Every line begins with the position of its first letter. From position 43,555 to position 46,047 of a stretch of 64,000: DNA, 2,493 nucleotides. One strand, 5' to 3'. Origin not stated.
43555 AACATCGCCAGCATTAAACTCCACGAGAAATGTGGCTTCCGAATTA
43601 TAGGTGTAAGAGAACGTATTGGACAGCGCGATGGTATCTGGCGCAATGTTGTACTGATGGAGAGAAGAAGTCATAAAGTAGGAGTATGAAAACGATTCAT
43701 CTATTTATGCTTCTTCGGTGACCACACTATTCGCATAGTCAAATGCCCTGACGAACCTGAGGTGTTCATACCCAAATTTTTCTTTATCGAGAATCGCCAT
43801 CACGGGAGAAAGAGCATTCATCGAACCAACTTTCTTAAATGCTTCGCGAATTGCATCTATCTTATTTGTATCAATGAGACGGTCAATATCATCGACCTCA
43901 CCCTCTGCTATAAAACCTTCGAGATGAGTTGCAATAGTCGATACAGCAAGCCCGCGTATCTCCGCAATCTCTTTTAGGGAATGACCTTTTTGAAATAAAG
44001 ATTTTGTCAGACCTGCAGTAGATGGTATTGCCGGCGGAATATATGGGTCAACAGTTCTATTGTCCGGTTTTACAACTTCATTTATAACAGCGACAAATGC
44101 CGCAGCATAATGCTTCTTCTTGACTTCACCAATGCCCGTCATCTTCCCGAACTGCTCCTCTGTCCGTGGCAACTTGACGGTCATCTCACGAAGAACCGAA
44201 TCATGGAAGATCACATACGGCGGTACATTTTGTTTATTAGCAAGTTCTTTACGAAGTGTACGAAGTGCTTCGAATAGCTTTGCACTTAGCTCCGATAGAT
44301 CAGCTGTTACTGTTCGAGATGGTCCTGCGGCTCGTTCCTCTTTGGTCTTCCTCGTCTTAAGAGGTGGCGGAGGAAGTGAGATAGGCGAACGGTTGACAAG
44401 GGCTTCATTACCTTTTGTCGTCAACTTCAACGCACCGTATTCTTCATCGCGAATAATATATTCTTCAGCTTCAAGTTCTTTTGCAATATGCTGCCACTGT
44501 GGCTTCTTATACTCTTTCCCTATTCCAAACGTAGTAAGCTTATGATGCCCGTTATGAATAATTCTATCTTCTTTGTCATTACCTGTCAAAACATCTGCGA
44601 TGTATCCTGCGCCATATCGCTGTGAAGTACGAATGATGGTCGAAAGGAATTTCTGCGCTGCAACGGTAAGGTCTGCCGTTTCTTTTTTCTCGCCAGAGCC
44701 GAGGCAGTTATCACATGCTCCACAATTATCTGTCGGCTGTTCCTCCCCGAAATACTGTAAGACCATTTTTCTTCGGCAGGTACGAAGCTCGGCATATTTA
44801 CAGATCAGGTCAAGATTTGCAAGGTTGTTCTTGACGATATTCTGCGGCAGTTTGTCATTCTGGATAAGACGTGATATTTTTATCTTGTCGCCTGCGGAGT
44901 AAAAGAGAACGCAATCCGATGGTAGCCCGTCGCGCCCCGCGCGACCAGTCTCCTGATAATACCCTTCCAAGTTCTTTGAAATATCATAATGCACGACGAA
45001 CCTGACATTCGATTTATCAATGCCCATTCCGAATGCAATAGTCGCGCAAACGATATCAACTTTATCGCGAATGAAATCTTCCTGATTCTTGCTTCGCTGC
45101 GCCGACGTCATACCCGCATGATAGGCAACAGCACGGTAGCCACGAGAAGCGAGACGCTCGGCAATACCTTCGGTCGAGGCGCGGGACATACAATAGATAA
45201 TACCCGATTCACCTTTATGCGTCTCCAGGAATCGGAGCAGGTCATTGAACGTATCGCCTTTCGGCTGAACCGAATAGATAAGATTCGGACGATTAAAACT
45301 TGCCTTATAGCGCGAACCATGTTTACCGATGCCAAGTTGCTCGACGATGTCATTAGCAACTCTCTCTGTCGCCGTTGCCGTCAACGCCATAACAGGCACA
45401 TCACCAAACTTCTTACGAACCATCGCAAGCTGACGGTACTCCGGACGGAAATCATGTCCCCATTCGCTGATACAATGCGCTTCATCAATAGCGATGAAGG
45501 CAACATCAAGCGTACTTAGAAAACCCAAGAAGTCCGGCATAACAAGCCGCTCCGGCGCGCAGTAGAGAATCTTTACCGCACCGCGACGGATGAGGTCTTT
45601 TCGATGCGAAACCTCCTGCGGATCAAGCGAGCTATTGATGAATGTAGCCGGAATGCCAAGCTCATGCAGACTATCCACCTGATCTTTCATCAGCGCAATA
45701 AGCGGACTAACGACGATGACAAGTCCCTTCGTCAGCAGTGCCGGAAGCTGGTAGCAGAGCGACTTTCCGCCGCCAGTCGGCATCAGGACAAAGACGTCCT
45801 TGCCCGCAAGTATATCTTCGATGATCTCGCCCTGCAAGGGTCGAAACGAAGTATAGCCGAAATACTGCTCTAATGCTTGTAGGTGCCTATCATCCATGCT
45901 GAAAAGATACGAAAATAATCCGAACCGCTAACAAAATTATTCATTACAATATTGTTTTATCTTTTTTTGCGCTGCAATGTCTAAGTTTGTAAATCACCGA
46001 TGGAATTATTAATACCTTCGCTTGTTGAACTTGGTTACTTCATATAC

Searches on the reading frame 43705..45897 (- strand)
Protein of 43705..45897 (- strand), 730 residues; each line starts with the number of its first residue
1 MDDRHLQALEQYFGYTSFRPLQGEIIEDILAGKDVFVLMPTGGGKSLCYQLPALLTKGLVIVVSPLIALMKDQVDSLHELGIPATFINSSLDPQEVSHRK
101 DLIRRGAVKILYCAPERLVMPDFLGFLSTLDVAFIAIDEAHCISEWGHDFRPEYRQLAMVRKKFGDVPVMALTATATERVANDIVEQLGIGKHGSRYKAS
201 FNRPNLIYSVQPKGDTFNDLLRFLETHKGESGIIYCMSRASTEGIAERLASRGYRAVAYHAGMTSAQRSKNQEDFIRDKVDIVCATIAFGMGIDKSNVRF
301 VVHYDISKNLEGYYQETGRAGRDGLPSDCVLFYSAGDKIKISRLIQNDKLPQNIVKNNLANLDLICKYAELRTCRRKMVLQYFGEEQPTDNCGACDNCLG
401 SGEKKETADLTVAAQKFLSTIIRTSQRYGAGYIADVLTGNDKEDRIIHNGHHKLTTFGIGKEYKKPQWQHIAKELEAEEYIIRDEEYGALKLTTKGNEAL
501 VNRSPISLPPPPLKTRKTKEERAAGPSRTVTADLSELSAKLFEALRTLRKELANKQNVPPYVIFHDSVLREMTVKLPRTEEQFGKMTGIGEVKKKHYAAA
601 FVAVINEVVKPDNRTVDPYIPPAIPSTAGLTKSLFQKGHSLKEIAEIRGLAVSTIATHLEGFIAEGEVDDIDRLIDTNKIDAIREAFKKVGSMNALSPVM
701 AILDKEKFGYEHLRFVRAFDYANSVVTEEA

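Call 105: search_protein_families(library=ncbifam, proteins=[window:43705-45897:-], max_evalue=0.00001)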
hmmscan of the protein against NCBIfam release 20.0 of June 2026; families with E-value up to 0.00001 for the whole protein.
window:43705-45897:- (730 aa): 18 families
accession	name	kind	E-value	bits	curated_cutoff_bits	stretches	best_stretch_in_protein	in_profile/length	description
TIGR01389.1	recQ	equivalog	5.8e-220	731.7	640.2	1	7-607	3-590/591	DNA helicase RecQ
NF008279.0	PRK11057.1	equivalog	4.2e-186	620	1015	1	7-611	15-605/608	ATP-dependent DNA helicase RecQ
TIGR00614.1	recQ_fam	subfamily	7.7e-159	529.4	219.8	1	8-462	2-469/470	RecQ family ATP-dependent DNA helicase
NF041063.1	DpdF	equivalog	1.6e-59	202.3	550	1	31-339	157-488/813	protein DpdF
NF053631.1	RNA_helic_CshA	equivalog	5.1e-22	78.3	646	1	4-332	9-340/434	degradosome RNA helicase CshA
NF008642.0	PRK11634.1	equivalog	1.8e-20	72.9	989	1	218-367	234-381/628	DEAD/DEAH family ATP-dependent RNA helicase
NF008744.0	PRK11776.1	equivalog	4.3e-18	65.1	524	1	207-354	221-367/460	ATP-dependent RNA helicase DbpA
NF053636.1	DDHlcsCsdAPsy1082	equivalog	9.5e-17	60.7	890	1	228-337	242-351/512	DEAD/DEAH box helicase CsdA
NF008394.0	PRK11192.1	equivalog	2.9e-16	59.3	507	1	208-346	226-367/441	ATP-dependent RNA helicase SrmB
TIGR03817.1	DECH_helic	hypoth_equivalog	4.3e-14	51.7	874.1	1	22-180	41-207/742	helicase/secretion neighborhood putative DEAH-box helicase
NF053711.1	RNA_heli_RhlE1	exception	5.8e-14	51.7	750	1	6-336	13-351/434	RNA helicase RhlE1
NF002340.1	PRK01297.1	equivalog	6.6e-13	48.2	564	1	107-341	127-361/372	ATP-dependent RNA helicase RhlB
NF053710.1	RNA_heli_RhlE2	exception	3.4e-11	42.3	925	1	234-346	254-365/635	RNA helicase RhlE2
NF007882.0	PRK10590.1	equivalog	4.7e-11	42.3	743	1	105-324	123-340/456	ATP-dependent RNA helicase RhlE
TIGR04121.1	DEXH_lig_assoc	equivalog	8e-11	40.4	850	1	10-321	4-344/804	ligase-associated DNA damage response DEXH box helicase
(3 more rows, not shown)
